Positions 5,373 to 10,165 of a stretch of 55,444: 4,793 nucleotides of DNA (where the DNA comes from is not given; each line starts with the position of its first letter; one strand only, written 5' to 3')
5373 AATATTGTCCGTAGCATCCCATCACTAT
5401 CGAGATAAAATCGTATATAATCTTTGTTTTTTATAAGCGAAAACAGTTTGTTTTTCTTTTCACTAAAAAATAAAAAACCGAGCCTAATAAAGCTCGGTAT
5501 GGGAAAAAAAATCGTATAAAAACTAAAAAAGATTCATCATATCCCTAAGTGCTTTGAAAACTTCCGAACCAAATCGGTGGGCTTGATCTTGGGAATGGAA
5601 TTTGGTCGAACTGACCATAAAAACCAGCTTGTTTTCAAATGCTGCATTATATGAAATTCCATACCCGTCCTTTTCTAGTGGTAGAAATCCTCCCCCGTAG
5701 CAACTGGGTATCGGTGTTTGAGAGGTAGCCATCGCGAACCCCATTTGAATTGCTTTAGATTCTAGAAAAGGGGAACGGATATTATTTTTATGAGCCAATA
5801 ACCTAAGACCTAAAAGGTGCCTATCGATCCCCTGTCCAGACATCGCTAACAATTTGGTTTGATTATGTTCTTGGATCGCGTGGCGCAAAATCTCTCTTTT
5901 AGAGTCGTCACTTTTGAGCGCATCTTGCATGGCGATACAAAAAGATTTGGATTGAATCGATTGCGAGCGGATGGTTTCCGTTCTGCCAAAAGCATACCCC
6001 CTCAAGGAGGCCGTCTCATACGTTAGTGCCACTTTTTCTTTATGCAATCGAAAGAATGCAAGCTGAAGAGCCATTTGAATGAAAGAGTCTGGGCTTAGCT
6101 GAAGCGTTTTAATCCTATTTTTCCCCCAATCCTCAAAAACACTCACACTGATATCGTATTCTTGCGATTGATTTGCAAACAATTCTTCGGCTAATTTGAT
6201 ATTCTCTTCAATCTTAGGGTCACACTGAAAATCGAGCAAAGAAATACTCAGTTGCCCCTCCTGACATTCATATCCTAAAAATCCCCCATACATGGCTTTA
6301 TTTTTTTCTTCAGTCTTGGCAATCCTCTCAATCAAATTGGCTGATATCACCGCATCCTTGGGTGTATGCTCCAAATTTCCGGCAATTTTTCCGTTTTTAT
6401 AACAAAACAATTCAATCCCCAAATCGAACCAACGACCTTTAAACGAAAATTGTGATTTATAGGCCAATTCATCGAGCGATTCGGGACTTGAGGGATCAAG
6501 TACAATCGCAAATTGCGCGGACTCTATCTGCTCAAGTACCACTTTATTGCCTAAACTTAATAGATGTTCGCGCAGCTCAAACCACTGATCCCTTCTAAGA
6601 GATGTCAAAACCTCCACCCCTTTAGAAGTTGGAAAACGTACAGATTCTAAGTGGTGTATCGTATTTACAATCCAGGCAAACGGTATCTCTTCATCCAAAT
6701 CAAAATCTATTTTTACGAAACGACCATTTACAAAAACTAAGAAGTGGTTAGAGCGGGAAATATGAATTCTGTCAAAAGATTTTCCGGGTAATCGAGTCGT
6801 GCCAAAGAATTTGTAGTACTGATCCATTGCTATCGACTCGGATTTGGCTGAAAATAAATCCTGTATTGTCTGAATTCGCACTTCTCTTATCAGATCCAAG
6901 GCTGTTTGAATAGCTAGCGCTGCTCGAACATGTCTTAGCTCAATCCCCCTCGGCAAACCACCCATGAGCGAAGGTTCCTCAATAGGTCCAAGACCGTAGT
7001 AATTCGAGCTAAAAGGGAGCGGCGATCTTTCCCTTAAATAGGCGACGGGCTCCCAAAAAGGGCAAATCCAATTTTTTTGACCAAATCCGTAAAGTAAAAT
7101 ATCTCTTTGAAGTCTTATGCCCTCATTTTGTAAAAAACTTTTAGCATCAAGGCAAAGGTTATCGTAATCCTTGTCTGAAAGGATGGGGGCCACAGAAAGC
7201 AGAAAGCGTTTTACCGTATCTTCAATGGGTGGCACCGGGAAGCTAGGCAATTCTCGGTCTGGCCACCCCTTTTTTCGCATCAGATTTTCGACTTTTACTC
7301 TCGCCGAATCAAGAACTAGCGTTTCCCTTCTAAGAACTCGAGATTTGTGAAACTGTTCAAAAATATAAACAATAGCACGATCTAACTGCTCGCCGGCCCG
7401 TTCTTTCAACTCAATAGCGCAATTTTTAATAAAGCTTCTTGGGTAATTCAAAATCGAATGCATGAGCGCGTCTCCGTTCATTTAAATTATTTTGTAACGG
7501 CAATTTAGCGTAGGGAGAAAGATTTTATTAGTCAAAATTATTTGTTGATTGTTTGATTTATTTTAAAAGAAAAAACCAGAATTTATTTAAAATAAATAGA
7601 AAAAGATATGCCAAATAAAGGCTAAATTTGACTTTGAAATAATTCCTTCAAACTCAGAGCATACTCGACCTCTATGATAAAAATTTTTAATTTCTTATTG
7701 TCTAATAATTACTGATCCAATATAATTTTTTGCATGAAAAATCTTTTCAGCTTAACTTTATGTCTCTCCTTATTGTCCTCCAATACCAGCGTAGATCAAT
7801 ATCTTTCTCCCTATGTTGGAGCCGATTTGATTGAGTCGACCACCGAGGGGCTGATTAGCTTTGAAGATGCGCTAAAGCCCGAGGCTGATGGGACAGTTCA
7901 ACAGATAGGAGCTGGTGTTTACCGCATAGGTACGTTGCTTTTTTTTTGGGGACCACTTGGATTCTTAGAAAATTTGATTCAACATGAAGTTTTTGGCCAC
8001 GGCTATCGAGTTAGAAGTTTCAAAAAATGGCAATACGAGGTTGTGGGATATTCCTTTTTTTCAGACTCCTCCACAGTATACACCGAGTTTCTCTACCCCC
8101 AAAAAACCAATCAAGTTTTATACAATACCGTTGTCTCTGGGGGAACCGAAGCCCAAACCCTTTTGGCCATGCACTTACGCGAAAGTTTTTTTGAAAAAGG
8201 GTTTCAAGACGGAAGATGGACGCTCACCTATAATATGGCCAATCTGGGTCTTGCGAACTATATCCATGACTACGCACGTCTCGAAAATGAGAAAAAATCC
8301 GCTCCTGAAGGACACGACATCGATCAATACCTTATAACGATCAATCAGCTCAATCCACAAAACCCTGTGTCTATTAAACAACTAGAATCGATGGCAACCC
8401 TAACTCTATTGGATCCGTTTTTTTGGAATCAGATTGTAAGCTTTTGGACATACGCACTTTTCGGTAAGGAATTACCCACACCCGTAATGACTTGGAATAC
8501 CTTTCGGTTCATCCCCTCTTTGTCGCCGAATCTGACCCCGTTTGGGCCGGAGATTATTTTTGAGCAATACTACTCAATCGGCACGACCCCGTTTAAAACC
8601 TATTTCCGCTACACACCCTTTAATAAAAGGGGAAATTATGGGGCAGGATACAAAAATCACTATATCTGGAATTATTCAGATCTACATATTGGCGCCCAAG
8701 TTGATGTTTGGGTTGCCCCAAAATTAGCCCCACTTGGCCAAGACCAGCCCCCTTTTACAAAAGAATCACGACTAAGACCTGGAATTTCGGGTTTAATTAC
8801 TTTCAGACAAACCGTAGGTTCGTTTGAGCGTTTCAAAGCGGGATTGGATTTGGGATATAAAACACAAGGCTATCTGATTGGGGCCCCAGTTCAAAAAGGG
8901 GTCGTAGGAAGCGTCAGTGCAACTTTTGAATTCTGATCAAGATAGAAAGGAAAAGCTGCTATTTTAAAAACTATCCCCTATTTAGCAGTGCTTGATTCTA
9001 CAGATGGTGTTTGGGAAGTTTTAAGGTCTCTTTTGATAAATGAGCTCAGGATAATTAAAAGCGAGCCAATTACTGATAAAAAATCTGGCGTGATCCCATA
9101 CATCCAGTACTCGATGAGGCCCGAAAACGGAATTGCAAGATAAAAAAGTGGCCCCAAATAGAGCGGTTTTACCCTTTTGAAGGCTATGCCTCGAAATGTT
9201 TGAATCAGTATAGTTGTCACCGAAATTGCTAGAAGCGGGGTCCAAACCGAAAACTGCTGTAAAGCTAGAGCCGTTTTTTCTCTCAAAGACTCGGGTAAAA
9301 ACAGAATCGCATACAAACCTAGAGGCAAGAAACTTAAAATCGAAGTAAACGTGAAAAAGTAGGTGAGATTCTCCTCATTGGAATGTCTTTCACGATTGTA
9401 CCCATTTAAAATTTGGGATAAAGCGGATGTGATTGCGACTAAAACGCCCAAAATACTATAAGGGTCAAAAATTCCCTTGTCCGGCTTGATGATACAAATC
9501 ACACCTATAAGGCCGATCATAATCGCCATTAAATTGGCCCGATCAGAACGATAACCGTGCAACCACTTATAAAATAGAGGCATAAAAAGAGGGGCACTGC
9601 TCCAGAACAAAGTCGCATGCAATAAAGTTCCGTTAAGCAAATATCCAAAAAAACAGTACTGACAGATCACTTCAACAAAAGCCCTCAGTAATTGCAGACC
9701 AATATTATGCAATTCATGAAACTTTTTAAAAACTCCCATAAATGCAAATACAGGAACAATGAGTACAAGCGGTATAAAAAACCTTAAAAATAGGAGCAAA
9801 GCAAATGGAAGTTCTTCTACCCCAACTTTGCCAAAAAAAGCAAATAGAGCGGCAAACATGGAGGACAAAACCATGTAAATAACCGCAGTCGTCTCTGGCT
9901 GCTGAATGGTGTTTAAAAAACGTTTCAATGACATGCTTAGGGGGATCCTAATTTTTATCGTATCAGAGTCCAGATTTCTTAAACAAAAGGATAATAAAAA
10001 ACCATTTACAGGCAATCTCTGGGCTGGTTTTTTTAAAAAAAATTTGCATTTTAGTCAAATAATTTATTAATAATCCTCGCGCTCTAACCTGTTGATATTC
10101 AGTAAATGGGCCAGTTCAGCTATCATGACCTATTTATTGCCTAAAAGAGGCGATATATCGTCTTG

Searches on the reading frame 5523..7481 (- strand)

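Call 70: search_protein_families(library=pfam, proteins=[window:5523-7481:-], max_evalue=0.0001)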
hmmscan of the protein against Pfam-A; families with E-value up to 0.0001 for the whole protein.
window:5523-7481:- (652 aa): 1 family
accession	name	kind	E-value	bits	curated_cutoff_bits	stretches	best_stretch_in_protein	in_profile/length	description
PF00755.25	Carn_acyltransf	-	4.2e-132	442.1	22.3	1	82-640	2-571/574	Choline/Carnitine o-acyltransferase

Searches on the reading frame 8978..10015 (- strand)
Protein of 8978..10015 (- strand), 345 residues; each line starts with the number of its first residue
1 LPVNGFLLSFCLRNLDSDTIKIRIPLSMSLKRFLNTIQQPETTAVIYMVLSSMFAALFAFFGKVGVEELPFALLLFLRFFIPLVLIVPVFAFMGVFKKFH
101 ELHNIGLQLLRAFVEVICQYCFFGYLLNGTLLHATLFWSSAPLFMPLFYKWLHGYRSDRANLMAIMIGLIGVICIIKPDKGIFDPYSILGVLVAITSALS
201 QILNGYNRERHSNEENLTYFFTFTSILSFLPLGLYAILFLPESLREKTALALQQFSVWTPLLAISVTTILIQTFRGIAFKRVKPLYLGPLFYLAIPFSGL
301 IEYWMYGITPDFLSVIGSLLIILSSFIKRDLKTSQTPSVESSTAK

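Call 70: search_protein_families(library=pfam, proteins=[window:8978-10015:-], max_evalue=0.0001)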
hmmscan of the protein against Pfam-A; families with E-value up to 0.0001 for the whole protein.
window:8978-10015:- (345 aa): 1 family
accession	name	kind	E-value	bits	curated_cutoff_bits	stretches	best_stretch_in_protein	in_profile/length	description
PF00892.27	EamA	-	1.9e-12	48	28.2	1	43-176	2-134/135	EamA-like transporter family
